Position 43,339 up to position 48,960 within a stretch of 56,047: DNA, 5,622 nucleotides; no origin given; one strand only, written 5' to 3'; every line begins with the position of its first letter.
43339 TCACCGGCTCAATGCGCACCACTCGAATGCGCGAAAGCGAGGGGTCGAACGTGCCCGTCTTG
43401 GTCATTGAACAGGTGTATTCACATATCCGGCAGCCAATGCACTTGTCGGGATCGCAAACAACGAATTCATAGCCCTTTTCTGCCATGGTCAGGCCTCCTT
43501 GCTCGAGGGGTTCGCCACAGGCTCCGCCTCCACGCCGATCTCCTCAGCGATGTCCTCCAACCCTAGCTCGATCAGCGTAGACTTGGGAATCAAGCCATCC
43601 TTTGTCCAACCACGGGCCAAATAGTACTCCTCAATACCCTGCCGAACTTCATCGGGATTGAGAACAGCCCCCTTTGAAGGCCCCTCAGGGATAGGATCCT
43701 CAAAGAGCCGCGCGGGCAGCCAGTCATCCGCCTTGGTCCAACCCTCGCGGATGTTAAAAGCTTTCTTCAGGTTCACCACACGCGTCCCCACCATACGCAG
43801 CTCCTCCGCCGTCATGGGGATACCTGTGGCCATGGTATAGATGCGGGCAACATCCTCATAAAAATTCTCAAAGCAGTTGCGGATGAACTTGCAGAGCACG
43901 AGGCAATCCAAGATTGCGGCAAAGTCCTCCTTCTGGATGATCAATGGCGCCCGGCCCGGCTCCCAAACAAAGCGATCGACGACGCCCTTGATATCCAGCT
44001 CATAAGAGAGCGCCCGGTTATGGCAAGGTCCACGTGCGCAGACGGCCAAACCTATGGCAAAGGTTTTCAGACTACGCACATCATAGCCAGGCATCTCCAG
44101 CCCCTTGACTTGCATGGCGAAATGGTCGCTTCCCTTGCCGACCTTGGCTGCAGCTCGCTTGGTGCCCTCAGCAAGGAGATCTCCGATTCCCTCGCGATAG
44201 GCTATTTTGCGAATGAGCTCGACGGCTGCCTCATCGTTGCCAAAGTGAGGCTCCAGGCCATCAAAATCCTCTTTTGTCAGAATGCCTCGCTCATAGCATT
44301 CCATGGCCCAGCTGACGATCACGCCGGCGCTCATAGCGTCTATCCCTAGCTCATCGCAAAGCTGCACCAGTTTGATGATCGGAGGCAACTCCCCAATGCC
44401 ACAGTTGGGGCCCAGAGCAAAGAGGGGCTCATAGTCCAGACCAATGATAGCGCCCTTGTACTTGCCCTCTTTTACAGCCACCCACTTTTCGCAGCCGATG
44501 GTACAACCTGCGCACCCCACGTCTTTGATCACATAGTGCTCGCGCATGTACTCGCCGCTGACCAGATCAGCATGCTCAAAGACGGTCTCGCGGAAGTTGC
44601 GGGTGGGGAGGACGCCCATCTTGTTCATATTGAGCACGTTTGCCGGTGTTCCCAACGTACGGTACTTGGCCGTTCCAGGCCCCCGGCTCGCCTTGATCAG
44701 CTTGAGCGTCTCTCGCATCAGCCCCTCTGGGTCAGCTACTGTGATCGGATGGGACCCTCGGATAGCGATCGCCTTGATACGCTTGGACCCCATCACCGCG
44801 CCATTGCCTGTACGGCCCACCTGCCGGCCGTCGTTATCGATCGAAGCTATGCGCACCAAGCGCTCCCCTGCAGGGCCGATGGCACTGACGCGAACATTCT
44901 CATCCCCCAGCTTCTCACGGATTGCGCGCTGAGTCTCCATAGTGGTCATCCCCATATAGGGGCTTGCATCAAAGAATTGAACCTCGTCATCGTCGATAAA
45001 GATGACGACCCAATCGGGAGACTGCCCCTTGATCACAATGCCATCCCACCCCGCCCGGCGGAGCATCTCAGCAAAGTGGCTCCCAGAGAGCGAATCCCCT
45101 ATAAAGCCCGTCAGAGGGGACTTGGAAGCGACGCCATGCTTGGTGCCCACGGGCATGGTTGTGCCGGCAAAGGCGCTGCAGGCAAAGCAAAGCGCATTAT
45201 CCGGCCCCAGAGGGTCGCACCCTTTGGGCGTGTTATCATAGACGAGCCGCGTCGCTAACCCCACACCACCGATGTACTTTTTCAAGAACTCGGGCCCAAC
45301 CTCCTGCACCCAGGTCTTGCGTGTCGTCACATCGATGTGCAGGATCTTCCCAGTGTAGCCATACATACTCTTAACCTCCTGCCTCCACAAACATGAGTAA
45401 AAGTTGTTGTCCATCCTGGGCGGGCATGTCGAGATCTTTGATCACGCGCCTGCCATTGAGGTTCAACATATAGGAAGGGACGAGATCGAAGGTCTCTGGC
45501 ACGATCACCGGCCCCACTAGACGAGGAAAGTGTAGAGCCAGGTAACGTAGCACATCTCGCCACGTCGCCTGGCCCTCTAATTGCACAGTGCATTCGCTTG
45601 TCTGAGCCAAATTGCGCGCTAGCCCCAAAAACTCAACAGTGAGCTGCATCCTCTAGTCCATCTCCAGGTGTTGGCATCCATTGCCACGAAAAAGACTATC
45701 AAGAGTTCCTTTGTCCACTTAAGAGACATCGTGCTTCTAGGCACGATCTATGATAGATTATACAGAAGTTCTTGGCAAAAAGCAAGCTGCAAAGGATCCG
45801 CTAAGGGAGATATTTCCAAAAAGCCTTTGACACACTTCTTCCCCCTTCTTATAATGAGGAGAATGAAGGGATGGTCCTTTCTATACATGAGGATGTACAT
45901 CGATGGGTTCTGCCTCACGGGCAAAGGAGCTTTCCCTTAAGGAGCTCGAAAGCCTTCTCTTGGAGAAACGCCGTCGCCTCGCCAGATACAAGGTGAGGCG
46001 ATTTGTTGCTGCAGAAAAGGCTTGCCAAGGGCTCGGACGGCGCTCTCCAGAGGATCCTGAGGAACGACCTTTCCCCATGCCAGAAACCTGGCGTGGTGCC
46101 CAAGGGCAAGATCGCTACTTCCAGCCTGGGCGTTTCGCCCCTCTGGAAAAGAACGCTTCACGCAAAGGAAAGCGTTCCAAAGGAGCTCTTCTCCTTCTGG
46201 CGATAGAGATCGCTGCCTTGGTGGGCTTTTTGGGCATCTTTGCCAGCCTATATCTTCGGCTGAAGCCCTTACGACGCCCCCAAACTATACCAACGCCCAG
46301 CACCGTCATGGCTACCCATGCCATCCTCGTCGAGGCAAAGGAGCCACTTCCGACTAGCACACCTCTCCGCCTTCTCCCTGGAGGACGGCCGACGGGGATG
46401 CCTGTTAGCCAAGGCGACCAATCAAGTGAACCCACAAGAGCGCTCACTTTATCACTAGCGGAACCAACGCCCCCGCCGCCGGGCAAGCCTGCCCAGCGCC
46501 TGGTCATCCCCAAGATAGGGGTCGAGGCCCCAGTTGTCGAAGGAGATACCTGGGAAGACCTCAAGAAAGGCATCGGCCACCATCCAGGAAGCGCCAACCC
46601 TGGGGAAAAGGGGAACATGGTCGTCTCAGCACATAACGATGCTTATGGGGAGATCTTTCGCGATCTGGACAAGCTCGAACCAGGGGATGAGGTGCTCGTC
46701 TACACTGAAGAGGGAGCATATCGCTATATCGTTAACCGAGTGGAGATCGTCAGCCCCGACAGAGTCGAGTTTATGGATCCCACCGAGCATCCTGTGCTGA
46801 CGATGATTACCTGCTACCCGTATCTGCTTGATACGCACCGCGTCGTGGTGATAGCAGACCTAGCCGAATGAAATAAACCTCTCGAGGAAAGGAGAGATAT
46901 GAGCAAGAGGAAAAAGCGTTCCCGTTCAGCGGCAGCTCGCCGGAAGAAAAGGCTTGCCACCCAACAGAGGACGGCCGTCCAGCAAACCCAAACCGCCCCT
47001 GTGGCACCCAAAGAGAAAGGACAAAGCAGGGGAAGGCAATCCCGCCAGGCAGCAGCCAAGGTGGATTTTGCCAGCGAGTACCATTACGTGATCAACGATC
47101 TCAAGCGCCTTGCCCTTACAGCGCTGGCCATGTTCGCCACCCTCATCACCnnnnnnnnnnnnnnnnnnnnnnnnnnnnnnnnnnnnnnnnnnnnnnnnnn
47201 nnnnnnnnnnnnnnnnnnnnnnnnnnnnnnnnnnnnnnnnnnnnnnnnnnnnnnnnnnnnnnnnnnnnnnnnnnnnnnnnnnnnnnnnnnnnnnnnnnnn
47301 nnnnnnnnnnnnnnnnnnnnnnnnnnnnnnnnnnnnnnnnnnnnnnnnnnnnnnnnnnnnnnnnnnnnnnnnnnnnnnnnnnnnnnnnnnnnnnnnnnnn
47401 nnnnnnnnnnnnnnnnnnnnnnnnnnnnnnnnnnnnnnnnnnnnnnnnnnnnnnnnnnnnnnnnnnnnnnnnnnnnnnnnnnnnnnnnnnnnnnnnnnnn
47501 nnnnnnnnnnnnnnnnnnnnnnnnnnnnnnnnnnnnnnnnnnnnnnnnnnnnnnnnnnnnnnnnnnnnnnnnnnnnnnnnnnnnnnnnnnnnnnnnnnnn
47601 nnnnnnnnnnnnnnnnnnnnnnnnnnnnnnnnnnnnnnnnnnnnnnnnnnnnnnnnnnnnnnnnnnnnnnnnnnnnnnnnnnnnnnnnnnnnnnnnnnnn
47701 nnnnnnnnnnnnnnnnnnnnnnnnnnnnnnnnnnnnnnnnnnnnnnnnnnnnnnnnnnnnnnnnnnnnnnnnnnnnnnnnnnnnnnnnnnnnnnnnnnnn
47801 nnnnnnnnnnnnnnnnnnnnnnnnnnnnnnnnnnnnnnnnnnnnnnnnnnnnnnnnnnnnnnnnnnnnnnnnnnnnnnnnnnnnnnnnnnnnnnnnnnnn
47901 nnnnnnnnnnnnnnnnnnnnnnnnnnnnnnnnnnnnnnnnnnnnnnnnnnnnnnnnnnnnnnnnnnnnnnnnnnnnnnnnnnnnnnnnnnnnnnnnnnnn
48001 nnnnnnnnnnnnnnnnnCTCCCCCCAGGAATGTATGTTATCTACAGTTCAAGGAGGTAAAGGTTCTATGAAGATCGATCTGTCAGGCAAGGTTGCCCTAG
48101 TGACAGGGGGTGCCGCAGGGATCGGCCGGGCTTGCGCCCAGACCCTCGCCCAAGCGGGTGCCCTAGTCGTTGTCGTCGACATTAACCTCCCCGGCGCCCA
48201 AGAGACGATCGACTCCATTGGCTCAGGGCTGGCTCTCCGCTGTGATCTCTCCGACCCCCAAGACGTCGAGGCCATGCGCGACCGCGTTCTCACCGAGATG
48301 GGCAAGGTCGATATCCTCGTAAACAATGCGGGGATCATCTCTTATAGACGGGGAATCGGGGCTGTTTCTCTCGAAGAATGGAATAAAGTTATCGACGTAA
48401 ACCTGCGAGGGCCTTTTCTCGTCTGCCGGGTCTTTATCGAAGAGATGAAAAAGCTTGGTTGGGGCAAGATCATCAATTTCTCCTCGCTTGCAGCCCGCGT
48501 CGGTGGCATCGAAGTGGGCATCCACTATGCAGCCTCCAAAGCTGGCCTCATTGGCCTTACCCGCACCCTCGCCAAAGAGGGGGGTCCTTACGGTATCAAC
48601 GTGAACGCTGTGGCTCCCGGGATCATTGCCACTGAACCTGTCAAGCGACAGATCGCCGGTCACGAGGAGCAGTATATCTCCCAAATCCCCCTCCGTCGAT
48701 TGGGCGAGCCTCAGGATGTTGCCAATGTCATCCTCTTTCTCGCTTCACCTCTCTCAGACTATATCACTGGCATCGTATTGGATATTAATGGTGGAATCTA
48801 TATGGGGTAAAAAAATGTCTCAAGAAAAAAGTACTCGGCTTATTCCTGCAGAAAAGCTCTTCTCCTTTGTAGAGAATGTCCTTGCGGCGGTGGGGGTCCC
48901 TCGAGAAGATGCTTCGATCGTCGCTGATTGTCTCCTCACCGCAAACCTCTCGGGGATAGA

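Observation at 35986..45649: AOR-ferredoxin-HdrA-MvhD-[NiFe] hydrogenase-polyferredoxin gene string lacking HdrBC: candidate aldehyde/acid-linked electron-bifurcating hydrogenase complex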

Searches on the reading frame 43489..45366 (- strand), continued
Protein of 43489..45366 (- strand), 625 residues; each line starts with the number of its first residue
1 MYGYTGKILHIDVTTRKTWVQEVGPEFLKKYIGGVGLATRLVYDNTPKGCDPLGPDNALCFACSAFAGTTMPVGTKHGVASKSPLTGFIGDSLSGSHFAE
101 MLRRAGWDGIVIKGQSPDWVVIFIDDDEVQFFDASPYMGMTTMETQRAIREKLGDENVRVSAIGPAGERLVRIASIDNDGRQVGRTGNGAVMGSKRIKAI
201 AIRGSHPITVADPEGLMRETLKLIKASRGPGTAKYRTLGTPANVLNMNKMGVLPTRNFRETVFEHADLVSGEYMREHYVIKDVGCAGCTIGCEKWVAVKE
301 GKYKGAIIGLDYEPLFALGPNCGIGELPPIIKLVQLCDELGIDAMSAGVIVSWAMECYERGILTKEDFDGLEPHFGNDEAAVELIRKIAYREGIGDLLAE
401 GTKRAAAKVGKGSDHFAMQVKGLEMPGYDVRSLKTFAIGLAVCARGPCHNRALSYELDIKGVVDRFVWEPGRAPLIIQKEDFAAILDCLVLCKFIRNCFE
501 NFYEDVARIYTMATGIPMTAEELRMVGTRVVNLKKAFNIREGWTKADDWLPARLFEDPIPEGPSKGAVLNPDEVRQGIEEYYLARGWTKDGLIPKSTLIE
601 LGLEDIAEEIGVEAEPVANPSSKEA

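Call 65: search_protein_families(library=ncbifam, proteins=[L009:15910-16695:+, L031:15160-15828:+, L031:15741-16688:+], max_evalue=0.00001)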
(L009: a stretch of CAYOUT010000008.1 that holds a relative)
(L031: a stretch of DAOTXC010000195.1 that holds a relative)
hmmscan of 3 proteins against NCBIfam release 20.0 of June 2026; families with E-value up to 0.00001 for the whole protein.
L009:15910-16695:+ (261 aa): 1 family
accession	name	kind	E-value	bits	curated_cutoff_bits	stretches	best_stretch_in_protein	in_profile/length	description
NF045670.1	quin_L_LdhH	equivalog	4.2e-06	25.3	800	1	154-241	301-386/706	L-lactate dehydrogenase (quinone) large subunit LdhH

L031:15160-15828:+ (222 aa): 12 families
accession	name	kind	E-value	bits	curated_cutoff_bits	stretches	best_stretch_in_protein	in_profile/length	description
TIGR03290.1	CoB_CoM_SS_C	equivalog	4.3e-26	91.6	160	1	22-102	2-82/144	CoB--CoM heterodisulfide reductase subunit C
NF038018.1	qmoC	equivalog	3.6e-20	72.7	300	1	13-98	9-94/360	quinone-interacting membrane-bound oxidoreductase complex subunit QmoC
NF041890.1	hdrC_Methbact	equivalog_domain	5.8e-19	68.4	270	1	9-116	16-121/192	ferredoxin:CoB-CoM heterodisulfide reductase subunit HdrC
NF041779.1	hetero_SS_HdrC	equivalog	1.1e-15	57.6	350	1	23-101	32-109/198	ferredoxin:CoB-CoM heterodisulfide reductase subunit HdrC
NF042952.1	MFR_FeS_SdhB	equivalog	5.4e-10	38.8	600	1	64-156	200-289/320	8-methylmenaquinol:fumarate reductase iron-sulfur subunit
NF009227.0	PRK12577.1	equivalog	8.4e-10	37.8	349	1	62-174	205-319/330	succinate dehydrogenase/fumarate reductase iron-sulfur subunit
NF004898.0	PRK06259.1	equivalog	3.4e-08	32.6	385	1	20-103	132-224/488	fumarate reductase (CoM/CoB) subunit TfrB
NF008369.0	PRK11168.1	equivalog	1.1e-07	31.1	278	1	23-98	12-90/401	anaerobic glycerol-3-phosphate dehydrogenase subunit C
NF004616.0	PRK05950.1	subfamily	5.3e-07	29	228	1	19-98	144-236/238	succinate dehydrogenase iron-sulfur subunit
TIGR00273.1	TIGR00273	equivalog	1e-06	27.9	444.8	1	20-105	291-382/432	LutB/LldF family L-lactate oxidation iron-sulfur protein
NF009226.0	PRK12576.1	equivalog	3.5e-06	26.6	344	0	22-132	154-277/317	succinate dehydrogenase/fumarate reductase iron-sulfur subunit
NF045663.1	diclust_near_Sec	equivalog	7.4e-06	24.3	530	1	22-108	307-395/759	pyridine nucleotide-disulfide oxidoreductase/dicluster-binding protein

L031:15741-16688:+ (315 aa): 5 families
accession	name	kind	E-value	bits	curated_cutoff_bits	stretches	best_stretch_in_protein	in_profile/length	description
TIGR03288.1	CoB_CoM_SS_B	equivalog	2.8e-59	200.7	345.15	1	31-312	1-289/290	CoB--CoM heterodisulfide reductase subunit B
NF042965.1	MFR_anch_SdhE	equivalog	7.2e-53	180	500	1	31-304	2-276/282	8-methylmenaquinol:fumarate reductase membrane anchor subunit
NF041780.1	hetero_SS_HdrB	equivalog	5.8e-23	81.7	450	1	50-309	24-301/304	ferredoxin:CoB-CoM heterodisulfide reductase subunit HdrB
NF045670.1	quin_L_LdhH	equivalog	2.3e-12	46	800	1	29-259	466-684/706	L-lactate dehydrogenase (quinone) large subunit LdhH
NF004898.0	PRK06259.1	equivalog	7.1e-07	28.2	385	1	30-260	262-463/488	fumarate reductase (CoM/CoB) subunit TfrB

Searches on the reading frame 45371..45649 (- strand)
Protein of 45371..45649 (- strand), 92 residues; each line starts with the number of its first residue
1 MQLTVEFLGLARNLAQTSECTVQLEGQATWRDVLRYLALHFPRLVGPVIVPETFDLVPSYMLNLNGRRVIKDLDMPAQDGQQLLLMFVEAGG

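Call 6: search_protein_families(library=pfam, proteins=[window:45371-45649:-], max_evalue=0.001)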
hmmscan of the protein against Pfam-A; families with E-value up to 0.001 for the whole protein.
window:45371-45649:- (92 aa): 0 families

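Call 7: search_protein_families(library=ncbifam, proteins=[window:45371-45649:-], max_evalue=0.001)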
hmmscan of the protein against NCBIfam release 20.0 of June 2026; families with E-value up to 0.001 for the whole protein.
window:45371-45649:- (92 aa): 2 families
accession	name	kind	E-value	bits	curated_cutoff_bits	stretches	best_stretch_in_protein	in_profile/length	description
TIGR01687.1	moaD_arch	subfamily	3.9e-06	27.3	49.5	1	4-92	2-88/88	MoaD family protein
NF041918.1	SAMP1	equivalog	8.6e-05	23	60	1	10-86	8-85/91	ubiquitin-like small modifier protein 1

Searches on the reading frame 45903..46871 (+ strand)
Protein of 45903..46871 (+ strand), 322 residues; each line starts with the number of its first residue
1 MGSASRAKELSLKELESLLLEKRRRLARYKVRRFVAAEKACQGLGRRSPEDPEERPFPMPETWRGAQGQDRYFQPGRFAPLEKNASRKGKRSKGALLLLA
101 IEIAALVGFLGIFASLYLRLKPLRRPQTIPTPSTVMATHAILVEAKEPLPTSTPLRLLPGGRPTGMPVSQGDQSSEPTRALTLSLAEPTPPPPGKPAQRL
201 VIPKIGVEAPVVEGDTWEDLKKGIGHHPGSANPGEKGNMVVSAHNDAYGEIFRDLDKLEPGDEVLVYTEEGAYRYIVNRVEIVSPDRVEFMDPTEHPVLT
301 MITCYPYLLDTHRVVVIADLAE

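Call 32: search_protein_families(library=pfam, proteins=[window:45903-46871:+], max_evalue=0.000001)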
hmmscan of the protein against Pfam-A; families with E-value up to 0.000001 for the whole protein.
window:45903-46871:+ (322 aa): 1 family
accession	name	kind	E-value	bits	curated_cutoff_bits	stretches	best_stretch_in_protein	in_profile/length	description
PF04203.18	Sortase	-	1.9e-36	125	26.6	1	200-320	1-124/125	Sortase domain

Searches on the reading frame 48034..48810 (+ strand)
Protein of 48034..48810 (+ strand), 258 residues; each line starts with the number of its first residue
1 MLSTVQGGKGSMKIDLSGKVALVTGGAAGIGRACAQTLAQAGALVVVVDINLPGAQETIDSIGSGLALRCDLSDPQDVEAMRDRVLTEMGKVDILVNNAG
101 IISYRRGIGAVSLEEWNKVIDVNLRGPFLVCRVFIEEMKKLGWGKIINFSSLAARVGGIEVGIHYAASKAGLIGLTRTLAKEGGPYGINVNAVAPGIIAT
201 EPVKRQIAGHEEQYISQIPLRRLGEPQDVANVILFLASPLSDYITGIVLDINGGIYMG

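Call 32: search_protein_families(library=pfam, proteins=[window:48034-48810:+], max_evalue=0.000001)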
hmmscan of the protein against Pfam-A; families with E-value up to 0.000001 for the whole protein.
window:48034-48810:+ (258 aa): 3 families
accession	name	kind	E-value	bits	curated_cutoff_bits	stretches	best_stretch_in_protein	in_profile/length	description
PF13561.12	adh_short_C2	-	2.3e-63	214.4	27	1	26-255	1-235/236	Enoyl-(Acyl carrier protein) reductase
PF00106.31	adh_short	-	3.3e-55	187.1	26.6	1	19-205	1-189/195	short chain dehydrogenase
PF08659.16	KR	-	2.2e-10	41.2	22.6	1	21-183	3-167/180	KR domain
